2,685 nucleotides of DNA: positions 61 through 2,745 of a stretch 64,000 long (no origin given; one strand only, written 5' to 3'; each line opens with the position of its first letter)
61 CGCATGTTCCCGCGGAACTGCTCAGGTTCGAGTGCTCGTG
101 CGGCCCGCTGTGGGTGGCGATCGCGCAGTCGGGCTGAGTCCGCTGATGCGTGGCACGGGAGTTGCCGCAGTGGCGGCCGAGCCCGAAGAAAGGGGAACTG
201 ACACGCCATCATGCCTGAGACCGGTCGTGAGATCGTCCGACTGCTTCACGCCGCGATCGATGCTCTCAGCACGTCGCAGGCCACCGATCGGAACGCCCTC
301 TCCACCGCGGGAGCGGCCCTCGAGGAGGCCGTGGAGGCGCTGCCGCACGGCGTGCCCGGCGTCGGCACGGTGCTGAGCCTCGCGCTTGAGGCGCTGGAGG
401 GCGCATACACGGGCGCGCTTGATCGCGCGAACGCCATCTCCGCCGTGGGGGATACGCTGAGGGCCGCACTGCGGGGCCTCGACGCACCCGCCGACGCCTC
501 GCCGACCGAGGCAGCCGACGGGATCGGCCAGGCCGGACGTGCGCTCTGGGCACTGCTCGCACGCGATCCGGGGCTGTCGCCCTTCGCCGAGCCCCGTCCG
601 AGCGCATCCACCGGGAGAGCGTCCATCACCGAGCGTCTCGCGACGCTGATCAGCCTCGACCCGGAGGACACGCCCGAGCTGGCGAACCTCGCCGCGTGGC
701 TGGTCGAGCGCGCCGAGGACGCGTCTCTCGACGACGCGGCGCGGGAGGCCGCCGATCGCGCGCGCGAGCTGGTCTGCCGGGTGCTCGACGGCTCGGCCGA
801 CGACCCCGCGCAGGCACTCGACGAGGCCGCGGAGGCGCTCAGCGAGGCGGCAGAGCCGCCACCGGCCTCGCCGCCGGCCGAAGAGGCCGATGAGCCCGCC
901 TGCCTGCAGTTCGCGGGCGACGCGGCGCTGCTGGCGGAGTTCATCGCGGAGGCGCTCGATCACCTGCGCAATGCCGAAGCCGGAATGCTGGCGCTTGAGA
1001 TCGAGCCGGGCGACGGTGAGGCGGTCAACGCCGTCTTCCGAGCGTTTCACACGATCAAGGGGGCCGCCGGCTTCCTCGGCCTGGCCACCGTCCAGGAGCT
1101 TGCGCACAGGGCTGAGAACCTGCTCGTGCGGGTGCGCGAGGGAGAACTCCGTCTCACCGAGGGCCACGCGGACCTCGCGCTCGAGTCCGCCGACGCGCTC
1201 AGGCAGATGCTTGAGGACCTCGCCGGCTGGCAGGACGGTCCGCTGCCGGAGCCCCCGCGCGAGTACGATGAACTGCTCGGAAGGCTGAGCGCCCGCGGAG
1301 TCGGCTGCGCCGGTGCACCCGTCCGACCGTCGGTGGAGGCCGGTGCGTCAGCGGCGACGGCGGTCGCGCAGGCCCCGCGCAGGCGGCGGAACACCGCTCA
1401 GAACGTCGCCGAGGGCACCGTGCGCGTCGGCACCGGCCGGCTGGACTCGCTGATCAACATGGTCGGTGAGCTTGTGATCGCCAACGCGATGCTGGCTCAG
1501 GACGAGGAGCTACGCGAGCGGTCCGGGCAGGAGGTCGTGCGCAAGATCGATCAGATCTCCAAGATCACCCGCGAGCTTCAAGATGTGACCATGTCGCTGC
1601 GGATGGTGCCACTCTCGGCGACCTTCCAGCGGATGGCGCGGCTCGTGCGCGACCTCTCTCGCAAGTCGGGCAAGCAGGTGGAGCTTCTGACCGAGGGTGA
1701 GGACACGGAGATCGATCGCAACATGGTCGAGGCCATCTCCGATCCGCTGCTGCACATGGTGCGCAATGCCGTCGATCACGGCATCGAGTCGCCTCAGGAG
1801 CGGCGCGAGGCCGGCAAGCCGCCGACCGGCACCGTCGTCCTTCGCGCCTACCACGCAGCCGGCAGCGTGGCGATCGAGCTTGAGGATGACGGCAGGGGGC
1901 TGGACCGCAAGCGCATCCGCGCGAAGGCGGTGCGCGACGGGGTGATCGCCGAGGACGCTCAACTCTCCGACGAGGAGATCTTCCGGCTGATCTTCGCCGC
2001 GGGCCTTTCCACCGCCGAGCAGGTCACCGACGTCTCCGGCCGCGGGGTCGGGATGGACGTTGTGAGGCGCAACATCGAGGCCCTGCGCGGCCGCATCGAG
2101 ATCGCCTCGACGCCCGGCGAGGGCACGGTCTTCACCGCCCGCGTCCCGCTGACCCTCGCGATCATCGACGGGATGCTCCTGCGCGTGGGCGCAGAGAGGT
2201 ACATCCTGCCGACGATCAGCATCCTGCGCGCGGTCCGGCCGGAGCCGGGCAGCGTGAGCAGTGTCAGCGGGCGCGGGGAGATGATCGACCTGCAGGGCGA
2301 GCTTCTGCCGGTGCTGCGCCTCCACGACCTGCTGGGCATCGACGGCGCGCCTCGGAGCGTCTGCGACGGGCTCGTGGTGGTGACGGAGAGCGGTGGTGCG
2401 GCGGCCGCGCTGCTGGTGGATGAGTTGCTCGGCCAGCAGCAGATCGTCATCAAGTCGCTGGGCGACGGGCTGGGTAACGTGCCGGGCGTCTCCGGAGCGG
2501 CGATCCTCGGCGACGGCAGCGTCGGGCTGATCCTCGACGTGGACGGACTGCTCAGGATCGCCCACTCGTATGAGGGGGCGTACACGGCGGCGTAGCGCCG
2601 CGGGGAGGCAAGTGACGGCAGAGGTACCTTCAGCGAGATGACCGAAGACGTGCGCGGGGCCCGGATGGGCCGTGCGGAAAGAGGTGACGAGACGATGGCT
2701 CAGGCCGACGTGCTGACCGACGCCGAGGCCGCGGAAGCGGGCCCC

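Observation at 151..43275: Five sigma54 promoter motifs squeezed directly behind stop codons or a terminator, leaving no intergenic room for enhancers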

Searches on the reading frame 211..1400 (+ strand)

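Call 47: find_homologous_proteins(query=window:211-1400:+, max_evalue=1e-30)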
Query window:211-1400:+ (396 aa): 2 proteins with E <= 1e-30 among 8000 candidates.
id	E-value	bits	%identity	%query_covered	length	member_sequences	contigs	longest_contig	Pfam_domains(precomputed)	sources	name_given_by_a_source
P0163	2.7e-32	131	48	38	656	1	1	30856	PF02895.21,PF01584.25,PF02518.32,PF01627.29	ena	-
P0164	3.1e-32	131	41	58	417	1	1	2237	PF02895.21,PF01627.29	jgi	-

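Call 49: find_encoding_contigs(protein=P0163, flank=6000, max_places=2)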
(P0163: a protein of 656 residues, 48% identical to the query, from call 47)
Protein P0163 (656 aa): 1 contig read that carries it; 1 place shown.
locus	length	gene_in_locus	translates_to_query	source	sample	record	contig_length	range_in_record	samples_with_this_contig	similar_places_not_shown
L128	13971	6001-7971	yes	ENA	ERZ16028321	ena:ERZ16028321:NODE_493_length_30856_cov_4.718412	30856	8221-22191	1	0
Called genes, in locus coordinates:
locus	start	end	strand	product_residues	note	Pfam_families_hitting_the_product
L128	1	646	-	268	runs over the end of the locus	PF00037:Fer4 (faint), PF12837:Fer4_6, PF13237:Fer4_10 (weak), PF14697:Fer4_21 (weak), PF25160:LdpA_Fe-S-bd (faint), PF12838:Fer4_7 (faint), PF13187:Fer4_9 (weak), PF27217:AF_0155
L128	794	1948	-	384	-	PF04055:Radical_SAM (faint)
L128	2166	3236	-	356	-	PF00724:Oxidored_FMN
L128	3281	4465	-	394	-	-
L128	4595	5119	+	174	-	PF19780:DUF6265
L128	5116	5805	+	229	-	PF00106:adh_short, PF08659:KR, PF01370:Epimerase, PF13561:adh_short_C2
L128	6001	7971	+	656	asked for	PF01627:Hpt, PF02895:H-kinase_dim, PF02518:HATPase_c, PF01584:CheW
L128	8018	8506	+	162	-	PF01584:CheW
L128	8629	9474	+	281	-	PF03705:CheR_N, PF01739:CheR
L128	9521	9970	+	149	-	PF03975:CheD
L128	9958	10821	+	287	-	PF08668:HDOD, PF01966:HD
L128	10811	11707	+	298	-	PF00072:Response_reg, PF13690:CheX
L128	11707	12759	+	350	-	PF00072:Response_reg, PF01339:CheB_methylest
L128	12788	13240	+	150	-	PF13690:CheX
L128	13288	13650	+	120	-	PF00072:Response_reg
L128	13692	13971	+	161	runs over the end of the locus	-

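Call 70: find_encoding_contigs(protein=P0164, flank=3000, max_places=3)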
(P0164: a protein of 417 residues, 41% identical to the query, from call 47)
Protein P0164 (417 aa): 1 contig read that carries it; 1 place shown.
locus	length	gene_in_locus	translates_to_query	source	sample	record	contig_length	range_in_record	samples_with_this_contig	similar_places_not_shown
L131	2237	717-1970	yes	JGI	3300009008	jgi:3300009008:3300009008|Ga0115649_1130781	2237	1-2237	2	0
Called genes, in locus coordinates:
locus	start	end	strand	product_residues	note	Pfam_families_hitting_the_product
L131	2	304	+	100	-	?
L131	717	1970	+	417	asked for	PF01627:Hpt, PF02895:H-kinase_dim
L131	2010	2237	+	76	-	?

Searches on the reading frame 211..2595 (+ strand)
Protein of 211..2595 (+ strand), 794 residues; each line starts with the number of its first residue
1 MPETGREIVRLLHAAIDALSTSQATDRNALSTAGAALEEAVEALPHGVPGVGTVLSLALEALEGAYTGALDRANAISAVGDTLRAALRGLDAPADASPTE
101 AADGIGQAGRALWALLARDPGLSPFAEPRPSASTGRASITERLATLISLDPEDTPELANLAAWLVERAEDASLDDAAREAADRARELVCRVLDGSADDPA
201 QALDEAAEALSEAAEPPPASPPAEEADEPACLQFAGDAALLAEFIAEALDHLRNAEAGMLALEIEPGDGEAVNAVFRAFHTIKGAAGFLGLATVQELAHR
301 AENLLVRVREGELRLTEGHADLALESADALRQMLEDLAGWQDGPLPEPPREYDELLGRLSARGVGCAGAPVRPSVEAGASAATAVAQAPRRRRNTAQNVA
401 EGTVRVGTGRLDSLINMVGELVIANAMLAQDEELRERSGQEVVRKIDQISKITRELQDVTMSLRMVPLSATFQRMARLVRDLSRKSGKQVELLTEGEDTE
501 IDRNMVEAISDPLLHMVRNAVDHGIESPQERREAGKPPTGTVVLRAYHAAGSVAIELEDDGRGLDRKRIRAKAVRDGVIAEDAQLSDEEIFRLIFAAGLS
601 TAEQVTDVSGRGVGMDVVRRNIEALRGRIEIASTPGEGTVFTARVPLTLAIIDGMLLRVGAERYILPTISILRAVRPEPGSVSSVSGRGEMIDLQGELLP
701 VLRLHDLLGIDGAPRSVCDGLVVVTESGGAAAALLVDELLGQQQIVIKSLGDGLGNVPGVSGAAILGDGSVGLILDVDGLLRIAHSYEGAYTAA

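Call 7: search_protein_families(library=ncbifam, proteins=[window:211-2595:+])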
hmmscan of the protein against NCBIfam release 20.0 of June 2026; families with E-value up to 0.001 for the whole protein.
window:211-2595:+ (794 aa): 18 families
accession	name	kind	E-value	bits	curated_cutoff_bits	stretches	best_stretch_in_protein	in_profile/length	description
NF007835.0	PRK10547.1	equivalog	3e-140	468.9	793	2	380-789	257-665/670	chemotaxis protein CheA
NF041336.1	CheA_Halo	equivalog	6.4e-121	405.1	950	2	392-779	284-665/666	chemotaxis protein CheA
NF008302.0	PRK11091.1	equivalog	1.3e-07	30.2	838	1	588-649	448-507/779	aerobic respiration two-component sensor histidine kinase ArcB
NF008298.1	PRK11086.1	subfamily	1.8e-07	30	520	1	588-647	471-525/529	DcuS/MalK family sensor histidine kinase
NF046044.1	PnpS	equivalog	2.2e-07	30.2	400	0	608-646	352-390/390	two-component system histidine kinase PnpS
NF008468.0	PRK11360.1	equivalog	7.7e-07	27.8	646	1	606-647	567-608/616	two-component system sensor histidine kinase AtoS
TIGR02916.1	PEP_his_kin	equivalog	8.4e-07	27.9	300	0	606-646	639-679/679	XrtA/PEP-CTERM system histidine kinase PrsK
TIGR02966.1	phoR_proteo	equivalog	3.1e-06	26.5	334.2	0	606-644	294-332/333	phosphate regulon sensor histidine kinase PhoR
NF007688.0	PRK10364.1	equivalog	2.2e-05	23.4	479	0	606-648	410-452/460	two-component system sensor histidine kinase ZraS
NF011874.0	PRK15347.1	equivalog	5.3e-05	21.4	852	0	606-648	573-615/921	two component system sensor kinase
NF041210.1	his_kin_PieS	equivalog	0.00021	20.4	850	1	588-647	413-470/474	two component system sensor histidine kinase PieS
TIGR02956.1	TMAO_torS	equivalog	0.00033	18.9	676.5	0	594-648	630-683/967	TMAO reductase system sensor histidine kinase/response regulator TorS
NF041832.1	near_NosP_CTERM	subfamily_domain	0.00036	19.7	400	0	603-648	181-226/370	NahK/ErcS family hybrid sensor histidine kinase/response regulator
NF045901.1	HisKinLetSLeg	equivalog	0.00037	18.6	1650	0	231-311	802-879/906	two-component system sensor histidine kinase LetS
NF010411.0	PRK13837.1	equivalog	0.00041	18.5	647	1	609-648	637-676/828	two-component system VirA-like sensor kinase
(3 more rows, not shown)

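Call 48: find_encoding_contigs(protein=window:211-2595:+, flank=10000, max_places=4)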
Protein window:211-2595:+ (794 aa): 1 contig read that carries it; 1 place shown.
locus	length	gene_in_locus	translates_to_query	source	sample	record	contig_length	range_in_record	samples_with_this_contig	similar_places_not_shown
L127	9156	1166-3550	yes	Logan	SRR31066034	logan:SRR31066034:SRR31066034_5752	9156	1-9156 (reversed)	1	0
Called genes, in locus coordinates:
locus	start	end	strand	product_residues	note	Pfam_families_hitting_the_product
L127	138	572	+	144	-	PF00072:Response_reg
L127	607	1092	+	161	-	PF13690:CheX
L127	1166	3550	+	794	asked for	PF01627:Hpt, PF02895:H-kinase_dim, PF02518:HATPase_c, PF01584:CheW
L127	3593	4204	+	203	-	PF01584:CheW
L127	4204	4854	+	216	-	-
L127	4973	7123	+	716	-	PF12729:4HB_MCP_1, PF00672:HAMP, PF18947:HAMP_2, PF00015:MCPsignal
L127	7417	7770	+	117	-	-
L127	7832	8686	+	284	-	PF03705:CheR_N, PF01739:CheR, PF08242:Methyltransf_12 (faint), PF13649:Methyltransf_25 (faint)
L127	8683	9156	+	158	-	?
